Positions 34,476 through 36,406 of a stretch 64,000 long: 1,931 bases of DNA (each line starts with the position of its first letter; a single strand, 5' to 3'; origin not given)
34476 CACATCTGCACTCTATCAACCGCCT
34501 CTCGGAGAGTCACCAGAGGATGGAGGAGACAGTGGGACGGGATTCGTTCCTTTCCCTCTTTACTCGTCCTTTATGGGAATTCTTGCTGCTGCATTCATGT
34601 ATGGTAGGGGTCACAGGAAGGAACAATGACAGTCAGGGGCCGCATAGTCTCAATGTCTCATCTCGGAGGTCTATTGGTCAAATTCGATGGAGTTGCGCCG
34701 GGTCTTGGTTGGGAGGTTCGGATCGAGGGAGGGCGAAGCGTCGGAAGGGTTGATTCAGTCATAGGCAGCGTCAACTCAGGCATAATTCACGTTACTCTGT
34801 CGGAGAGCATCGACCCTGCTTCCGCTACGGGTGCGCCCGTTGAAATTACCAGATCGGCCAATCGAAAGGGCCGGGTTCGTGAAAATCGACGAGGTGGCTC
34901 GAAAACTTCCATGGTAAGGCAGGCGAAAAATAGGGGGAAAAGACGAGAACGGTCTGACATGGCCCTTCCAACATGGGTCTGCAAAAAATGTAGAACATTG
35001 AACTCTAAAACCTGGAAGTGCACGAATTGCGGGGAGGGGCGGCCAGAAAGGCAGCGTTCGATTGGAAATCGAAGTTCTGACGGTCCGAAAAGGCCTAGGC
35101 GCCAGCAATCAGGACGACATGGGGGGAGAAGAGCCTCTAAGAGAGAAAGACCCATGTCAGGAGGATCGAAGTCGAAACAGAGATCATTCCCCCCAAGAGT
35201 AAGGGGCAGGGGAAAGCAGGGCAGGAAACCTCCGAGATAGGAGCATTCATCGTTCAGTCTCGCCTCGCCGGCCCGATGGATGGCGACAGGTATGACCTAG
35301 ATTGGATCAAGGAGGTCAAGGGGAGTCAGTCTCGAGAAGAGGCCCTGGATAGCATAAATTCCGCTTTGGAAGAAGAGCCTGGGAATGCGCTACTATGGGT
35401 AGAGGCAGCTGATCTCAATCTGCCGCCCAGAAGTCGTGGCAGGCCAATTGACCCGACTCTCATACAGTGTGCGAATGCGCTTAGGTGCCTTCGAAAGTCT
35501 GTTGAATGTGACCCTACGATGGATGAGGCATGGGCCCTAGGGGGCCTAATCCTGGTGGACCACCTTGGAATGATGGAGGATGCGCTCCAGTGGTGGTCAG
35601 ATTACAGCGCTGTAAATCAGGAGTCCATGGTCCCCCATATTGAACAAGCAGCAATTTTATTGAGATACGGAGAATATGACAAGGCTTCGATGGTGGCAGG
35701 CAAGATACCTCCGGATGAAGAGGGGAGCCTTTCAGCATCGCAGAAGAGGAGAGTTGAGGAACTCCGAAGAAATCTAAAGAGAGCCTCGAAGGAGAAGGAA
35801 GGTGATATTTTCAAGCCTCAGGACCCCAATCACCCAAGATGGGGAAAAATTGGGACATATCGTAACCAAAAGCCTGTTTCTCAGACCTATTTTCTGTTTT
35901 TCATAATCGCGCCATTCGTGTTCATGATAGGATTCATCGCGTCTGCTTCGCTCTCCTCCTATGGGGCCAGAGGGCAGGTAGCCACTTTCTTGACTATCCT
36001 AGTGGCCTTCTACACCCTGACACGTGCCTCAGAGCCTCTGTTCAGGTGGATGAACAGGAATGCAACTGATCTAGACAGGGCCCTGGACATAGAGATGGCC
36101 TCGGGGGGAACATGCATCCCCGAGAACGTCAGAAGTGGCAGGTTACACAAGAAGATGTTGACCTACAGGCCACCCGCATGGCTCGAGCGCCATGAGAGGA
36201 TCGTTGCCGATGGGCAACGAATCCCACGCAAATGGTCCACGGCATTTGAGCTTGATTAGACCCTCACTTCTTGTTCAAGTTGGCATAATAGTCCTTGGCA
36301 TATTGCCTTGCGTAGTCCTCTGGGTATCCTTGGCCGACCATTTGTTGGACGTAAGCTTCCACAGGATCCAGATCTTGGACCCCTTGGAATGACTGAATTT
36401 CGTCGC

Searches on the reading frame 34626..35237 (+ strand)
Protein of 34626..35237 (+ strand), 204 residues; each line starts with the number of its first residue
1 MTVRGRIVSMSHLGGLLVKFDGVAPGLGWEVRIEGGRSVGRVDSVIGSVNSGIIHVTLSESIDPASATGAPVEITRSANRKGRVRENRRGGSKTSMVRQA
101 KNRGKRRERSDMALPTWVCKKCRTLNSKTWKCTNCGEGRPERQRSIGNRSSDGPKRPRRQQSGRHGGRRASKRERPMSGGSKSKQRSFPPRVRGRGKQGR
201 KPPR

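Call 7: search_protein_families(library=pfam, proteins=[window:34626-35237:+], max_evalue=0.001)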
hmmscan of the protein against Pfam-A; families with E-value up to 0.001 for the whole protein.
window:34626-35237:+ (204 aa): 0 families

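Call 35: search_protein_families(library=pfam, proteins=[window:34626-35237:+], max_evalue=0.1)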
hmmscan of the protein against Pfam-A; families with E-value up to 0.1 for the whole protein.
window:34626-35237:+ (204 aa): 2 families
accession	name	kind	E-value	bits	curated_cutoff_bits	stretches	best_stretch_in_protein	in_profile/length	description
PF18547.6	HalOD2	-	0.044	14.1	27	1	123-137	25-39/52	Halobacterial output domain 2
PF07754.17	HVO_2753_ZBP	-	0.065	13.5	33.2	0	119-136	30-46/46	Small zinc finger protein HVO_2753-like, Zn-binding pocket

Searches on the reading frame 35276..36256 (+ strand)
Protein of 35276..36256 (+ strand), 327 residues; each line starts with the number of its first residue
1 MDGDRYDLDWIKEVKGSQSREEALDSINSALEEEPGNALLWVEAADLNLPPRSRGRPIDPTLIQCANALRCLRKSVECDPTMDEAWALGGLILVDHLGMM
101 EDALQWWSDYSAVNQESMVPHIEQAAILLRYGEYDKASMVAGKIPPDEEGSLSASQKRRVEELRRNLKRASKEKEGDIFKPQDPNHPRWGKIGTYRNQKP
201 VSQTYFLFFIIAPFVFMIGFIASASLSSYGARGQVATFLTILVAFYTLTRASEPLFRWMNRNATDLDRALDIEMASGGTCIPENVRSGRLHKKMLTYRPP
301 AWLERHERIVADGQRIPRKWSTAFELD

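Call 7: search_protein_families(library=pfam, proteins=[window:35276-36256:+], max_evalue=0.001)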
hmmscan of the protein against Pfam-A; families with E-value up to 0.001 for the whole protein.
window:35276-36256:+ (327 aa): 2 families
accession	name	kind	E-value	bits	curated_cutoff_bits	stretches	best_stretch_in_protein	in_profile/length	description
PF13431.12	TPR_17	-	0.00037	21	24.4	0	71-105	1-34/34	Tetratricopeptide repeat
PF13428.12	TPR_14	-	0.00039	21.3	23.5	0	20-47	17-44/44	Tetratricopeptide repeat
